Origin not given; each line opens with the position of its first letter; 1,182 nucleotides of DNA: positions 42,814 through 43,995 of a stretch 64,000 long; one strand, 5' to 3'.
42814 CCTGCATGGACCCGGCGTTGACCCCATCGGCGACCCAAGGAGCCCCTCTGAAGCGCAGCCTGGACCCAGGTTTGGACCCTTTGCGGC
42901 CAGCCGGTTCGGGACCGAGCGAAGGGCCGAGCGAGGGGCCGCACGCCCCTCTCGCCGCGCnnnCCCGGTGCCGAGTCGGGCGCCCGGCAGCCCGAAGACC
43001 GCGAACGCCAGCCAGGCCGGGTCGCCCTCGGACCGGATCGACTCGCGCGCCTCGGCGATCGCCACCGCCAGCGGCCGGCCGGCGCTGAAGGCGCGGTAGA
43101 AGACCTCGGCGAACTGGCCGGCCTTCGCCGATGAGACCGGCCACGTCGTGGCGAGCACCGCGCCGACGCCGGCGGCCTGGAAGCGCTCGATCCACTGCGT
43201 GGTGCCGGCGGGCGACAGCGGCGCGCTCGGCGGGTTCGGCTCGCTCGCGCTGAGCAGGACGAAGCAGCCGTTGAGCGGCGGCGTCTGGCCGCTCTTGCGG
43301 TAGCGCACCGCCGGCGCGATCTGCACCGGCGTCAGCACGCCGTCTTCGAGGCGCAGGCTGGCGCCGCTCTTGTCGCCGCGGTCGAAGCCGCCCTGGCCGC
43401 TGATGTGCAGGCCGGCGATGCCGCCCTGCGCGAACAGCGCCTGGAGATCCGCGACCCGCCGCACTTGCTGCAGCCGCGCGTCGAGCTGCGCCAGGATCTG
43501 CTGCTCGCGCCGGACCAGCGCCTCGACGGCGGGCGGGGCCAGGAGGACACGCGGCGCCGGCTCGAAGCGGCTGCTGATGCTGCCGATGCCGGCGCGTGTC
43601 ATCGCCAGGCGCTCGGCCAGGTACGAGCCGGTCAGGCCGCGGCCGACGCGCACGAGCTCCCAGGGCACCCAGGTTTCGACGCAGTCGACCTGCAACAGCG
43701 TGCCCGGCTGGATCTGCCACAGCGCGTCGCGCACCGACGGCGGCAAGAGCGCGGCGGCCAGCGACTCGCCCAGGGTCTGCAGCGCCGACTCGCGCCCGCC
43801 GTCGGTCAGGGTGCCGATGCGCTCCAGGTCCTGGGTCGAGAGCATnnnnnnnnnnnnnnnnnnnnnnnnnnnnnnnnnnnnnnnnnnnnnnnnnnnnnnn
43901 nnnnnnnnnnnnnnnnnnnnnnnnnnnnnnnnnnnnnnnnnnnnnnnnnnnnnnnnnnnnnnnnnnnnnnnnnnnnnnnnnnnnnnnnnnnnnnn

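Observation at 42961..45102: FHA–CHAT protein in which the expected catalytic Cys position of the caspase-like CHAT domain is Ser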

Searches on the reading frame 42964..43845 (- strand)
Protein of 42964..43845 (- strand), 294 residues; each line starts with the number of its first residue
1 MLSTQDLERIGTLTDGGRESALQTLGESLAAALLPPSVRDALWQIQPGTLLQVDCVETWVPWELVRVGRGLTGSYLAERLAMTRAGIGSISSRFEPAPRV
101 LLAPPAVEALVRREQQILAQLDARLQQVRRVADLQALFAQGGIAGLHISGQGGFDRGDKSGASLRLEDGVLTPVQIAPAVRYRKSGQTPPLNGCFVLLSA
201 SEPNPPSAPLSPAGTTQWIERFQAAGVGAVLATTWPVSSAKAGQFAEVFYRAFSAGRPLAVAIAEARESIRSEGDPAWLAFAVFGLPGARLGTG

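Call 13: search_solved_structures(query=A2, max_evalue=10, show_alignments=5)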
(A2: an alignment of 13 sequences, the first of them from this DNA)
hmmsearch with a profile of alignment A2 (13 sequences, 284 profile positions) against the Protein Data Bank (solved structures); distinct sequences matched with E-value up to 10: 2.
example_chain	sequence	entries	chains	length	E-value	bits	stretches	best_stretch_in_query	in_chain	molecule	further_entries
8rot_B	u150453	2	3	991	0.00078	21.7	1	182-270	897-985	CHAT domain-containing protein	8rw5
3ufx_B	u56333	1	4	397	0.62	12.2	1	123-210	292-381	Succinyl-CoA synthetase beta subunit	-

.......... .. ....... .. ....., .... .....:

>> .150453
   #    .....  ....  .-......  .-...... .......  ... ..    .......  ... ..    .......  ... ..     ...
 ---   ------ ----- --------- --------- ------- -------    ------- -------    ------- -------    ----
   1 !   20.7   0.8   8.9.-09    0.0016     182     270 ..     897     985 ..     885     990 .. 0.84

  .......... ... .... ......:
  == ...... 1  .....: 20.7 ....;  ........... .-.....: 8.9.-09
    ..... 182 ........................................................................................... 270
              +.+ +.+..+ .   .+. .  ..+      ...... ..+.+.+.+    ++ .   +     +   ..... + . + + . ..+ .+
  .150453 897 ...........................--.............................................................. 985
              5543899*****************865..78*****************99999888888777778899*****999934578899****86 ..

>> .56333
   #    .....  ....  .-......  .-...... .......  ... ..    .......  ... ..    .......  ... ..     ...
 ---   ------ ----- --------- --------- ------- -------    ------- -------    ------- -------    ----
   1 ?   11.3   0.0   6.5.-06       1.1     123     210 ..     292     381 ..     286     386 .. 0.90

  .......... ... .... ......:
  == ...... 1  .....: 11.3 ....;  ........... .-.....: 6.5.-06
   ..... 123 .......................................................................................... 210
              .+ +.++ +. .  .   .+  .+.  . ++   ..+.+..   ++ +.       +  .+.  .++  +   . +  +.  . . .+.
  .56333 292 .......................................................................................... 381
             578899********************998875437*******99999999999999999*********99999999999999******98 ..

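Call 22: search_protein_representatives(alignment_id=A2)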
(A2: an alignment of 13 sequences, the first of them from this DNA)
Query: 13 sequences, 284 profile positions. Proteins with E-value up to 0.001 (for the whole library): 5359; up to 1e-10: 1730; up to 1e-30: 28. The best 150 are listed.
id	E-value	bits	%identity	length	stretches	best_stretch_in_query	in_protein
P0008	1.1e-158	543.0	-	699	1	1-283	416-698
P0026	3.2e-136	469.3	-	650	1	1-283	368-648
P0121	2.1e-106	371.4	-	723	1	6-282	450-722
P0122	1.4e-50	188.2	-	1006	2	6-281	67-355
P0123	6.3e-48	179.6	-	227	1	22-203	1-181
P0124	1.0e-43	165.7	-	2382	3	13-281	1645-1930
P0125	1.1e-37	146.0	-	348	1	7-282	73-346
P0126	2.2e-37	145.0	-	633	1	8-282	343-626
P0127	2.6e-36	141.4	-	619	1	6-282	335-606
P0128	4.8e-35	137.3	-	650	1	5-282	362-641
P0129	9.6e-34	133.0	-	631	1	5-282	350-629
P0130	1.1e-33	132.9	-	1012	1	11-279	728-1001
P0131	3.6e-33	131.1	-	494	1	4-282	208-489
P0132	4.9e-33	130.7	-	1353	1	16-279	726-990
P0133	6.7e-33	130.2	-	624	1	5-282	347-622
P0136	1.2e-32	129.4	-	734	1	10-281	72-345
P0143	2.5e-31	125.1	-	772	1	7-281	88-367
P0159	1.9e-29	118.9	-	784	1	3-282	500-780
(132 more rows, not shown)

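Call 33: search_solved_structures(query=A3, max_evalue=10, show_alignments=5)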
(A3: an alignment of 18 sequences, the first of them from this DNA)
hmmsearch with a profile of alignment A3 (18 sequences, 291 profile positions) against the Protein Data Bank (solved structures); distinct sequences matched with E-value up to 10: 15.
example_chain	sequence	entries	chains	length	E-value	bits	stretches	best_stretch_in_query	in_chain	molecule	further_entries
8rot_B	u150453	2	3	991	6.5e-12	48.6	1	139-275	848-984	CHAT domain-containing protein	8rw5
8tl0_A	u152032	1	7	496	2.3e-10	43.5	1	103-270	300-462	CHAT domain-containing protein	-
8d9f_A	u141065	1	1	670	3.1e-05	26.7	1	145-240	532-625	CHAT domain protein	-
8d9g_A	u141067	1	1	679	3.2e-05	26.6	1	145-240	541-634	CHAT domain protein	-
7x8a_D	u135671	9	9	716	3.5e-05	26.5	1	145-240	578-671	CHAT domain protein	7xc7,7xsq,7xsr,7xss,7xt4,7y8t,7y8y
7y83_D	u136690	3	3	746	3.7e-05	26.4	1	145-240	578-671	CHAT domain protein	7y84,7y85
8d9h_E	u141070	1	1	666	4.4e-05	26.2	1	145-240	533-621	CHAT domain protein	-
5fc2_B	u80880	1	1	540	0.00027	23.6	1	183-242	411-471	separase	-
5fby_A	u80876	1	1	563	0.0003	23.5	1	183-242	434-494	separase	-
5fc3_B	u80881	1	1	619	0.00037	23.2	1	183-242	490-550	separase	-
7zoq_A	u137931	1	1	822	0.00056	22.6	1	143-232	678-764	TPR-CHAT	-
5u1s_A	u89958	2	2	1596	0.004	19.8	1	43-247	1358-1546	Separin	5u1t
7nj1_A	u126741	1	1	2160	0.38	13.3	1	191-267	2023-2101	Separin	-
9hma_A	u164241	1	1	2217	0.4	13.2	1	192-267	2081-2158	Separin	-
9vyl_A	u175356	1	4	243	1.3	11.6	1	17-64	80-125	Putative cyclic ADP-D-ribose synthase TIR1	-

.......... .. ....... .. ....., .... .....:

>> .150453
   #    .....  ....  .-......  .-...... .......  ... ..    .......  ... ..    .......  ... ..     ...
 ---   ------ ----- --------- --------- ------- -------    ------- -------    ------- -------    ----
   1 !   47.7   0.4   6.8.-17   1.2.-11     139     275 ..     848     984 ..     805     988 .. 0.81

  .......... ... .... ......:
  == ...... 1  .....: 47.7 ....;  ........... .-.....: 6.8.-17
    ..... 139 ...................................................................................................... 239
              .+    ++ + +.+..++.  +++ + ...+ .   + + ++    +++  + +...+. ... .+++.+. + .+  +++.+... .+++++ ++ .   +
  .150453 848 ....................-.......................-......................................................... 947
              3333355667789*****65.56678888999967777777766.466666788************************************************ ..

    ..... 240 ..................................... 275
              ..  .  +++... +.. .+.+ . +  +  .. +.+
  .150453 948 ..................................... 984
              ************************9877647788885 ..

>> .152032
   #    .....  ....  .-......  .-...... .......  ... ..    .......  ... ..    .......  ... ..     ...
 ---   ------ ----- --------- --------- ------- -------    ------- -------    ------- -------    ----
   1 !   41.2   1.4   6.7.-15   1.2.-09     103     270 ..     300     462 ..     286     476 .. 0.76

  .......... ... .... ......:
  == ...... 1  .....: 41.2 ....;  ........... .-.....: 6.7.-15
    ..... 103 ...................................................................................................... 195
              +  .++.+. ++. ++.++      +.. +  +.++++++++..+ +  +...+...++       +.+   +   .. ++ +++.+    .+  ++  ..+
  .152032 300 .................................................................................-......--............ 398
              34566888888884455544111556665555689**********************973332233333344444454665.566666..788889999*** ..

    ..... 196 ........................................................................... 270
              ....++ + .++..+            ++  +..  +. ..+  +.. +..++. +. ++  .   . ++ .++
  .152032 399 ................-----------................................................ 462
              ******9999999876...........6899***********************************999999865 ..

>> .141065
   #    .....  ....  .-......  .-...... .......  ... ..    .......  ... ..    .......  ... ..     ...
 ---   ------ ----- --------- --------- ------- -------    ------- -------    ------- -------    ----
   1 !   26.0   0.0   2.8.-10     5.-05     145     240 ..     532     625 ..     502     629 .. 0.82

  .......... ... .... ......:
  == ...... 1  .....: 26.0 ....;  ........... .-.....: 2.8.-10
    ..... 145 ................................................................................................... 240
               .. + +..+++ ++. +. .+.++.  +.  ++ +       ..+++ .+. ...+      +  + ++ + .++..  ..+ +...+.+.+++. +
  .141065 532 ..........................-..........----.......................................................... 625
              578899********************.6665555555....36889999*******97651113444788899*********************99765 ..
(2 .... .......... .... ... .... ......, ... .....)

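Call 36: search_protein_families(library=pfam, proteins=[P0121, P0122, P0126, P0127, P0128, P0130, P0133, P0136, P0143, P0159], max_evalue=0.001)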
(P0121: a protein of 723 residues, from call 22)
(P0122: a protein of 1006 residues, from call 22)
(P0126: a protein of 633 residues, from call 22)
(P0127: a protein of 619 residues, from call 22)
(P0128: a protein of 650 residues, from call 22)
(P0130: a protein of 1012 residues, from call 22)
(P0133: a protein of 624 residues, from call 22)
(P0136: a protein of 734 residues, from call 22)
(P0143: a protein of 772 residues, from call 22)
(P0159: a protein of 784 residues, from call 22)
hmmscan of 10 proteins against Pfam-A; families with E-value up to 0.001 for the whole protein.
P0121 (723 aa): 3 families
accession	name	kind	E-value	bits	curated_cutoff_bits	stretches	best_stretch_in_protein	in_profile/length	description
PF00498.31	FHA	-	3.6e-18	66.2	20.7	1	45-109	1-67/67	FHA domain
PF12770.12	CHAT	-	9.4e-12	45.4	24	1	561-703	131-269/289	CHAT domain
PF16697.10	Yop-YscD_cpl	-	1.9e-10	41.3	33.2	1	37-117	11-92/94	Inner membrane component of T3SS, cytoplasmic domain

P0122 (1006 aa): 3 families
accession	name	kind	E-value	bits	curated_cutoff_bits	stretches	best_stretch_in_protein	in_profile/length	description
PF12770.12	CHAT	-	4.1e-42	145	24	2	626-886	2-270/289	CHAT domain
PF19956.5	EAD2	-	1.9e-11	44.5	23.8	1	927-1003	3-80/81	Effector-associated domain 2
PF01364.23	Peptidase_C25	-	0.00066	19.5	23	0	805-902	263-371/374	Peptidase family C25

P0126 (633 aa): 2 families
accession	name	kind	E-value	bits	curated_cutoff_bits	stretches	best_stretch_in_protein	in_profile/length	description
PF12770.12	CHAT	-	1.2e-21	77.9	24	1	349-607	2-269/289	CHAT domain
PF01364.23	Peptidase_C25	-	3.4e-05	23.7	23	1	478-606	232-347/374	Peptidase family C25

P0127 (619 aa): 1 family
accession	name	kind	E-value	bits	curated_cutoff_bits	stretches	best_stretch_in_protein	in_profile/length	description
PF12770.12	CHAT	-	4.4e-24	85.9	24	1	379-588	38-270/289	CHAT domain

P0128 (650 aa): 1 family
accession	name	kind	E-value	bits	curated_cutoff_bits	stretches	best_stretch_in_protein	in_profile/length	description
PF12770.12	CHAT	-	2e-19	70.6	24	1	465-623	111-270/289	CHAT domain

P0130 (1012 aa): 1 family
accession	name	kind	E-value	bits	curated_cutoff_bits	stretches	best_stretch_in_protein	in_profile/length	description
PF12770.12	CHAT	-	7.4e-24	85.1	24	1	740-986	11-270/289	CHAT domain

P0133 (624 aa): 1 family
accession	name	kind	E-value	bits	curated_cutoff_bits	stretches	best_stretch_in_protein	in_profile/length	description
PF12770.12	CHAT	-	1.9e-17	64.1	24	1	356-602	2-268/289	CHAT domain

P0136 (734 aa): 2 families
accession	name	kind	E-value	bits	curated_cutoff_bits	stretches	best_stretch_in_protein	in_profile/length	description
PF12770.12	CHAT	-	5.7e-21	75.6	24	1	192-331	131-273/289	CHAT domain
PF13191.12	AAA_16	-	0.00042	21.3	32.6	0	399-456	2-59/167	AAA ATPase domain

P0143 (772 aa): 1 family
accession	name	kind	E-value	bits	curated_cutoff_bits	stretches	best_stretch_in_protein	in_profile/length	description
PF12770.12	CHAT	-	1.5e-23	84.1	24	1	96-350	3-270/289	CHAT domain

P0159 (784 aa): 4 families
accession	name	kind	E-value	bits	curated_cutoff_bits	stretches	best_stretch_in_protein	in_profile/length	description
PF12770.12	CHAT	-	1.2e-25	90.9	24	1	596-773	100-288/289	CHAT domain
PF01364.23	Peptidase_C25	-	6.3e-05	22.8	23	1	639-776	230-371/374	Peptidase family C25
PF24063.1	DUF7363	-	0.00041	21.4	28.3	1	296-402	3-107/107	Domain of unknown function (DUF7363)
PF10768.14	FliX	-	0.00046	21.1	25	0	30-71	44-85/135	Class II flagellar assembly regulator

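Call 57: search_protein_families(library=padloc, proteins=[P0126, P0127, P0143, P0136, P0125, P0122], max_evalue=0.001)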
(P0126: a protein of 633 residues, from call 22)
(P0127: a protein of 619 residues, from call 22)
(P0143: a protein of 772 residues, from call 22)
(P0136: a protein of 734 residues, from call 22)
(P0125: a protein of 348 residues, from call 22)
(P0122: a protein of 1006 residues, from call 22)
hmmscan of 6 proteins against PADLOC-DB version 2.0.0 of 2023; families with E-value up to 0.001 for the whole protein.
P0126 (633 aa): 1 family
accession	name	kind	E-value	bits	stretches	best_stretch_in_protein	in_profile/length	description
PDLC02016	SAVED_CHAT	-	0.00049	17.1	1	475-598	147-254/498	-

P0127 (619 aa): 1 family
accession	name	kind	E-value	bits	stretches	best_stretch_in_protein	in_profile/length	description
PDLC02016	SAVED_CHAT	-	0.00076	16.5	1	406-582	101-257/498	-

P0143 (772 aa): 1 family
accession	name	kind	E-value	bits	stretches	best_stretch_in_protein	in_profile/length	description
PDLC02016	SAVED_CHAT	-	1.3e-05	22.3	0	269-341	193-255/498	-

P0136 (734 aa): 2 families
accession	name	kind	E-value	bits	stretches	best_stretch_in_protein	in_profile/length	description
PDLC03832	BovA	-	5.1e-07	27.1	1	191-327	533-669/711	-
PDLC02016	SAVED_CHAT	-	5.2e-06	23.6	1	189-356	131-282/498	-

P0125 (348 aa): 1 family
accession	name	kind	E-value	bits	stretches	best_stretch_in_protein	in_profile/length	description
PDLC02016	SAVED_CHAT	-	0.00045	17.2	1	170-337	115-268/498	-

P0122 (1006 aa): 1 family
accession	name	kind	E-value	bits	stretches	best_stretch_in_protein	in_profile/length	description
PDLC03832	BovA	-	4.4e-11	40.5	1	748-886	533-670/711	-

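Call 60: predict_structure(alignment_id=A4)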
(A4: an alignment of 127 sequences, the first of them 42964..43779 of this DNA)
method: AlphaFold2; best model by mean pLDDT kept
length: 272 residues; sequences in the alignment: 127
mean_pLDDT: 91.4   pTM: 0.90
mean pLDDT of the five models: 91.4, 91.4, 91.2, 91.1, 90.7
residues with pLDDT >= 90: 203; 70-90: 59; 50-70: 10; < 50: 0
segments of 3 or more residues with pLDDT < 50: none
pLDDT, mean of each block of 10 residues (from residue 1): 94 98 98 93 95 97 86 92 77 85 94 96 89 73 93 96 96 92 75 90 96 90 94 96 98 94 96 67
secondary structure, 60 per line:
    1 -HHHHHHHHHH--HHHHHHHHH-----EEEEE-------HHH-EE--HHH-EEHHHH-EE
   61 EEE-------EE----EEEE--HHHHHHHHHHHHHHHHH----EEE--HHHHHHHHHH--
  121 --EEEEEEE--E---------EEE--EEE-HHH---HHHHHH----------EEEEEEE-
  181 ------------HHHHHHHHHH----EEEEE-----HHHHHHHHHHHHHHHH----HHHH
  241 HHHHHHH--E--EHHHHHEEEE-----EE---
elements in order: H2-11 H14-22 E28-32 H54-57 E59-63 E77-80 H83-99 E104-106 H109-118 E123-129 E142-144 E147-149 H157-162 E173-179 H193-202 E207-211 H217-232 H237-247 H254-258 E259-262
